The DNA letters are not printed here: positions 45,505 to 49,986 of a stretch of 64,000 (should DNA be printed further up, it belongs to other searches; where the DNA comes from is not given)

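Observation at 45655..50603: Giant two-catalytic-domain extracellular phosphoesterase plus a split-off lamin-tail partner, both with PEP-CTERM-like tails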

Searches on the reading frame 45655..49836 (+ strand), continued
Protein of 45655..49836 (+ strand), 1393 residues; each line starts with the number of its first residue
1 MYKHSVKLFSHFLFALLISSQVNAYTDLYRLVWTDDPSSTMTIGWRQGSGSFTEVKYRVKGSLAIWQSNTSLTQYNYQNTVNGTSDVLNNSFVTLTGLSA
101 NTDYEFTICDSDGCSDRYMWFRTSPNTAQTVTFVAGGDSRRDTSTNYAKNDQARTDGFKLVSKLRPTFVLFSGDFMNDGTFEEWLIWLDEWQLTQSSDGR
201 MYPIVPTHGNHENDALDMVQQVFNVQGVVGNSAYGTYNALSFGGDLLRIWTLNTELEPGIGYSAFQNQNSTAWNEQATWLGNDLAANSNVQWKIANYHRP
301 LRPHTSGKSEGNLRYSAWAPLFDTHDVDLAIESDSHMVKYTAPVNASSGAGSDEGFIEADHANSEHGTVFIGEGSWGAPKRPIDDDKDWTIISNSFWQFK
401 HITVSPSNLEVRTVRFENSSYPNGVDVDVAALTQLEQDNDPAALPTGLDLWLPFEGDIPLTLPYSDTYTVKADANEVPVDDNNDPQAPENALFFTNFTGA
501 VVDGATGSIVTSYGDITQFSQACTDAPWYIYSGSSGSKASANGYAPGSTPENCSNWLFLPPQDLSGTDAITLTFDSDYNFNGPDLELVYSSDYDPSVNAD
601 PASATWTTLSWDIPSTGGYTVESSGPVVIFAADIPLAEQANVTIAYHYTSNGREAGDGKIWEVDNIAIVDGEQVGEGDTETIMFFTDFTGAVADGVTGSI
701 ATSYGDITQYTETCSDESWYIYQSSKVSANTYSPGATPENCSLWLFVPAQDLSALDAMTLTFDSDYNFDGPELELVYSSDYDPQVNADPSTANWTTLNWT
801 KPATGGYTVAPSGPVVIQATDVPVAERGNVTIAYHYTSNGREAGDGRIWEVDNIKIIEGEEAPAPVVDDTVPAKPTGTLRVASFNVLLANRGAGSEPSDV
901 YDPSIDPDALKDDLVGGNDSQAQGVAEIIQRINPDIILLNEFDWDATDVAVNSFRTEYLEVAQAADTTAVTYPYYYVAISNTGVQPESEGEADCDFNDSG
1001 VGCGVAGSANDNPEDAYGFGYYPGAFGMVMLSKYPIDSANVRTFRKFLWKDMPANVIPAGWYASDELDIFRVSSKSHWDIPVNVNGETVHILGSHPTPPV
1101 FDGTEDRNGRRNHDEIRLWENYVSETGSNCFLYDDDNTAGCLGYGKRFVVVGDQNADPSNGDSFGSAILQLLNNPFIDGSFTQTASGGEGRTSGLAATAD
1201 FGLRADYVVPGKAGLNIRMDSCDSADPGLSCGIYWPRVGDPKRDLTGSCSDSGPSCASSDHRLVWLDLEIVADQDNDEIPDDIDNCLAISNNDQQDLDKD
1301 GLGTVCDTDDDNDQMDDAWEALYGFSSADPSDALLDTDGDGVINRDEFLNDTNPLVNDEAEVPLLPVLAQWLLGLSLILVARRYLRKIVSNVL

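Call 24: search_protein_families(library=ncbifam, proteins=[L002:6936-7493:-, L006:7094-7597:-, L003:15627-16136:-, L002:6277-6939:-, L006:6476-7093:-, L003:14268-14924:+, L005:14138-14842:+], max_evalue=1)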
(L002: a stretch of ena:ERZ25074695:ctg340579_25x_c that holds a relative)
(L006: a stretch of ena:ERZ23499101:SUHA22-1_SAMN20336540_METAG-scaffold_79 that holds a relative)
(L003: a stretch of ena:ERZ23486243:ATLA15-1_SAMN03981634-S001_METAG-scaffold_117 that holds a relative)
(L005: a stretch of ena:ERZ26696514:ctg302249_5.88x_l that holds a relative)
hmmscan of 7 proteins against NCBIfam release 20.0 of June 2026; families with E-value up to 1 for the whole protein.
L002:6936-7493:- (185 aa): 18 families
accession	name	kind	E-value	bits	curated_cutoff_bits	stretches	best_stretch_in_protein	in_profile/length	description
TIGR04300.1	exosort_XrtM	exception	1.8e-32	112.9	125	1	35-168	13-145/150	exosortase family protein XrtM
TIGR04177.1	exosort_XrtH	exception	8.7e-20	71.3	86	1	12-168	3-156/158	exosortase H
NF046081.1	exosort_XrtX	exception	1.8e-17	63.8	170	1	14-169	9-164/168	exosortase X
TIGR04178.1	exo_archaeo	signature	1.8e-15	57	23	1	79-167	2-95/97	exosortase/archaeosortase family protein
TIGR04128.1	exoso_Fjoh_1448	exception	4e-14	53.2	90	1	11-165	7-170/174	exosortase family protein XrtF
TIGR04144.1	archaeo_VPXXXP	exception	3.2e-09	36.9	150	1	13-164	5-150/156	archaeosortase B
NF046083.1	exosort_XrtY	exception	9.3e-09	35.4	160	1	45-162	51-167/168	exosortase Y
TIGR04124.1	archaeo_artE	exception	4e-06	27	95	1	39-164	27-148/153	archaeosortase family protein ArtE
TIGR04125.1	exosort_PGF_TRM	exception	1.8e-05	24.3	75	1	14-131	79-197/271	archaeosortase A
NF033505.2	paceosortase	exception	0.00012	22.2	80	1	40-155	23-136/167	pacearchaeosortase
TIGR03763.1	cyanoexo_CrtA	exception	0.00013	21.6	150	1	43-161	132-257/260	cyanoexosortase A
NF033464.1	cyanoexo_CrtC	exception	0.00018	21.2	225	1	15-160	120-270/278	cyanoexosortase C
TIGR03762.1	archaeo_artC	exception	0.00026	20.9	100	1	15-163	120-270/274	archaeosortase C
NF033770.1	exosort_XrtT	exception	0.00028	19.6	250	1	83-164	174-265/472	exosortase T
NF007454.0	PRK10019.1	subfamily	0.0015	17.8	195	1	69-173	14-117/283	nickel/cobalt efflux transporter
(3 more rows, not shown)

L006:7094-7597:- (167 aa): 15 families
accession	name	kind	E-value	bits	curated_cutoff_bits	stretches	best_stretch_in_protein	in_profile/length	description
TIGR04300.1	exosort_XrtM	exception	2.8e-28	99.3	125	1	28-161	13-145/150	exosortase family protein XrtM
NF046081.1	exosort_XrtX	exception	4e-17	62.6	170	1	7-164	6-166/168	exosortase X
TIGR04177.1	exosort_XrtH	exception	5.9e-16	58.9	86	1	12-160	3-155/158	exosortase H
TIGR04178.1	exo_archaeo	signature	2.3e-14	53.5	23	1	72-155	2-92/97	exosortase/archaeosortase family protein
TIGR04128.1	exoso_Fjoh_1448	exception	4.8e-14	52.9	90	1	8-159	11-171/174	exosortase family protein XrtF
TIGR04144.1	archaeo_VPXXXP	exception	1.4e-09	38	150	1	5-159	4-152/156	archaeosortase B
NF033464.1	cyanoexo_CrtC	exception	7.9e-09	35.5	225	1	8-160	120-275/278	cyanoexosortase C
TIGR04125.1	exosort_PGF_TRM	exception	3.4e-08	33.3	75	1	28-141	98-213/271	archaeosortase A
NF046083.1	exosort_XrtY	exception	3.2e-07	30.4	160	1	36-156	49-167/168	exosortase Y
TIGR04124.1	archaeo_artE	exception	2e-06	28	95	1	12-154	8-145/153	archaeosortase family protein ArtE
NF033505.2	paceosortase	exception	2.8e-05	24.3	80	1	33-146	23-137/167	pacearchaeosortase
NF012138.0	exosort_XrtR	exception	0.0001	22.5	150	1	85-151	78-147/160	exosortase R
TIGR03762.1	archaeo_artC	exception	0.011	15.6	100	1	10-125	126-239/274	archaeosortase C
TIGR01497.1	kdpB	equivalog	0.072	11.1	527.9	1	33-119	184-265/675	potassium-transporting ATPase subunit KdpB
NF007290.0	PRK09759.1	equivalog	0.15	12.1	89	0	1-47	1-44/50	type I toxin-antitoxin system toxin HokA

L003:15627-16136:- (169 aa): 12 families
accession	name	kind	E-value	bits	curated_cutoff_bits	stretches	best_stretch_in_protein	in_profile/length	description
TIGR04300.1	exosort_XrtM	exception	2.6e-24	86.4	125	1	18-160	1-142/150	exosortase family protein XrtM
TIGR04177.1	exosort_XrtH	exception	1.4e-16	60.9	86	1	9-164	2-157/158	exosortase H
NF046081.1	exosort_XrtX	exception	1.2e-13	51.3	170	1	8-165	5-165/168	exosortase X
TIGR04128.1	exoso_Fjoh_1448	exception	2.1e-12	47.6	90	1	14-161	15-171/174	exosortase family protein XrtF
TIGR04178.1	exo_archaeo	signature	1.4e-09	38.2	23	1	73-162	1-95/97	exosortase/archaeosortase family protein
TIGR04144.1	archaeo_VPXXXP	exception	4e-05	23.6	150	1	70-161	61-152/156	archaeosortase B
TIGR04124.1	archaeo_artE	exception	0.00011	22.2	95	1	70-162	60-151/153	archaeosortase family protein ArtE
NF045528.1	heimosortase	equivalog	0.00029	20.9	130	1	42-132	55-145/199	heimdallarchaeosortase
NF046083.1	exosort_XrtY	exception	0.00067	19.6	160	1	43-140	54-150/168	exosortase Y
NF033505.2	paceosortase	exception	0.0012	18.9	80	1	36-142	24-128/167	pacearchaeosortase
TIGR03763.1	cyanoexo_CrtA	exception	0.0019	17.7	150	1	46-141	139-238/260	cyanoexosortase A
TIGR04287.1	exosort_XrtK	exception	0.076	12.5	55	1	68-145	57-142/163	exosortase K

L002:6277-6939:- (220 aa): 1 family
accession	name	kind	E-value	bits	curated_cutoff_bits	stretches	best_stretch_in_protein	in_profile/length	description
NF002596.0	PRK02251.2-2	equivalog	0.39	10.6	114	0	106-140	23-57/69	cell division protein CrgA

L006:6476-7093:- (205 aa): 0 families

L003:14268-14924:+ (218 aa): 2 families
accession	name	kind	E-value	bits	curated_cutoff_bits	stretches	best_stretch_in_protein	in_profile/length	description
NF033554.9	floc_PepA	equivalog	6.3e-07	29.5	80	1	88-217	131-260/261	flocculation-associated PEP-CTERM protein PepA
NF038125.1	PEP_CTERM_THxN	subfamily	0.032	13.8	85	1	190-217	221-246/246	THxN family PEP-CTERM protein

L005:14138-14842:+ (234 aa): 6 families
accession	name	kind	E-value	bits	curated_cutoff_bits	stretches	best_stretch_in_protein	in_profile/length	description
TIGR03370.1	VPLPA-CTERM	domain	0.0026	17.7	25.35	1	210-223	1-14/25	VPLPA-CTERM sorting domain-containing protein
NF033554.9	floc_PepA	equivalog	0.005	16.7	80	1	92-234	130-261/261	flocculation-associated PEP-CTERM protein PepA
NF033679.1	DNRLRE_dom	domain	0.011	15.7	34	1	54-100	22-66/164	DNRLRE domain-containing protein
NF041538.1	PEP_EDSA_1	subfamily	0.023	14.4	100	1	205-233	280-307/307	EDSAP-1 family PEP-CTERM protein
NF038125.1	PEP_CTERM_THxN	subfamily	0.067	12.8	85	1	135-233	147-246/246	THxN family PEP-CTERM protein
NF007264.0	PRK09718.1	equivalog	0.12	11.1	326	1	101-180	203-284/512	SopA family protein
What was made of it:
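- Closest known: Exosortase / PEP-CTERM-type sorting systems. Different: The mini-exosortases fall just below the XrtM cutoff (86-113 bits vs 125) and below the XrtH cutoff (call 24).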

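Call 49: find_encoding_contigs(protein=P0066, flank=8000, max_places=1)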
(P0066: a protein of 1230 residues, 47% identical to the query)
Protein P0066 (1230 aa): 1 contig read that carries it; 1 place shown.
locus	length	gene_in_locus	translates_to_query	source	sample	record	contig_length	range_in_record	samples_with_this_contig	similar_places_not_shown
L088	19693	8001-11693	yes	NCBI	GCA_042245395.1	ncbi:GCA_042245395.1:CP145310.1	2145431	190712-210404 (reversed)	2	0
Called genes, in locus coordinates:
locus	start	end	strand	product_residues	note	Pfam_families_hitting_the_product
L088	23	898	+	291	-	PF04055:Radical_SAM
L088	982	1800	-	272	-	PF00561:Abhydrolase_1, PF12146:Hydrolase_4 (weak), PF12697:Abhydrolase_6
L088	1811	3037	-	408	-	PF00155:Aminotran_1_2, PF01041:DegT_DnrJ_EryC1 (weak)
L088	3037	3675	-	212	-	PF03737:RraA-like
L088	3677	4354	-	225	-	PF03737:RraA-like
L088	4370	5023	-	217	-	PF03737:RraA-like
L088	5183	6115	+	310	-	PF00126:HTH_1, PF03466:LysR_substrate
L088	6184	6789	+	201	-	PF01810:LysE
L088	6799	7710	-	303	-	PF00892:EamA, PF03151:TPT (faint), PF04142:Nuc_sug_transp (faint), PF00892:EamA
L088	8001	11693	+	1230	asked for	PF00041:fn3 (faint), PF16656:Pur_ac_phosph_N, PF00149:Metallophos, PF16409:DUF5017 (faint)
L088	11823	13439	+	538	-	PF09459:EB_dh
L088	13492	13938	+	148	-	PF07386:DUF1499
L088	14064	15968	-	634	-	PF22673:MCP-like_PDC_1 (weak), PF00672:HAMP, PF00015:MCPsignal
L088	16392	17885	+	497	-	PF00724:Oxidored_FMN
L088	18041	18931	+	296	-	PF00126:HTH_1, PF03466:LysR_substrate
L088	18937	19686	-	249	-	PF08220:HTH_DeoR, PF00455:DeoRC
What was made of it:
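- Tried and rejected: I first thought the cytochrome b/EB_dh gene tracks the PAP-like domain in general, after finding it next to a PAP-only Vibrio protein (L088, call 49).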

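Call 50: find_encoding_contigs(protein=P0064, flank=8000, max_places=1)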
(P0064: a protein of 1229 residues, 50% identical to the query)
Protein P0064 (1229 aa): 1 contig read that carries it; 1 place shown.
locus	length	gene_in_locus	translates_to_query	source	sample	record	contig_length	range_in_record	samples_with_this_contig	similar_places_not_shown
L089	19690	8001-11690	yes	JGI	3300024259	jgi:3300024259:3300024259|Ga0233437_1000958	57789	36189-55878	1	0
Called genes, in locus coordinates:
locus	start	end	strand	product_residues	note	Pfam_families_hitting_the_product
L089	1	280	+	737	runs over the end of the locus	-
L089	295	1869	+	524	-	-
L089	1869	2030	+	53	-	-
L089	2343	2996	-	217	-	PF18911:PKD_4, PF00801:PKD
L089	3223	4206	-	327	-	PF01368:DHH, PF02272:DHHA1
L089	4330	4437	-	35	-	-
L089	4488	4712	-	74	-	PF07927:HicA_toxin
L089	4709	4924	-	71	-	PF15919:HicB_lk_antitox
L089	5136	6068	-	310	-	-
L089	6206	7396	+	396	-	-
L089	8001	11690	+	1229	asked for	PF00041:fn3 (faint), PF16656:Pur_ac_phosph_N, PF20773:InhA-like_MAM (faint)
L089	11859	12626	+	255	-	PF00849:PseudoU_synth_2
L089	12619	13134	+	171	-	PF01928:CYTH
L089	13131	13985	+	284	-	PF00583:Acetyltransf_1, PF08445:FR47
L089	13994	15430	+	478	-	PF00224:PK, PF02887:PK_C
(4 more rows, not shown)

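Call 63: search_protein_families(library=pfam, proteins=[L002:6277-6939:-, L006:6476-7093:-, L003:15035-15637:-, L004:14167-14835:+, L002:14423-15103:+, L005:14138-14842:+, L088:11823-13439:+], max_evalue=0.1)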
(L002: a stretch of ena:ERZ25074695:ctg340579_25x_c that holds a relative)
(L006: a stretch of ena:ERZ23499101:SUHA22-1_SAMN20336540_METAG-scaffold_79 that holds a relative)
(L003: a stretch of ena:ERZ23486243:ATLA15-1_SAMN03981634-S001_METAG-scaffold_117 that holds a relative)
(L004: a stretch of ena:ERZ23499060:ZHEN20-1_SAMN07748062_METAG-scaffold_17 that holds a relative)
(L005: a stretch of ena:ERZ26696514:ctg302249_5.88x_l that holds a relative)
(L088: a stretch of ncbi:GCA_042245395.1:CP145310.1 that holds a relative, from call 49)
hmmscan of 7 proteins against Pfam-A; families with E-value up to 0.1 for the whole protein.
L002:6277-6939:- (220 aa): 0 families

L006:6476-7093:- (205 aa): 0 families

L003:15035-15637:- (200 aa): 0 families

L004:14167-14835:+ (222 aa): 2 families
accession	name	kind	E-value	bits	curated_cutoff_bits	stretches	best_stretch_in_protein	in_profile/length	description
PF02018.23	CBM_4_9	-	0.00045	21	25.9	1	46-153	26-120/136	Carbohydrate binding domain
PF07589.16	PEP-CTERM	-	0.007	16.9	20.7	1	194-217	1-24/24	PEP-CTERM motif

L002:14423-15103:+ (226 aa): 1 family
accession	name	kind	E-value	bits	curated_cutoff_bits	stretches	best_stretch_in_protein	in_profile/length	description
PF07589.16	PEP-CTERM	-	0.041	14.4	20.7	1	200-223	1-22/24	PEP-CTERM motif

L005:14138-14842:+ (234 aa): 0 families

L088:11823-13439:+ (538 aa): 2 families
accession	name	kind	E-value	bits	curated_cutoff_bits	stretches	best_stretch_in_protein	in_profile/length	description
PF09459.16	EB_dh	-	1.4e-40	140.2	33.3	1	211-528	3-233/236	Ethylbenzene dehydrogenase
PF01292.26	Ni_hydr_CYTB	-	0.00021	21.5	30.1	1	13-149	10-164/179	Prokaryotic cytochrome b561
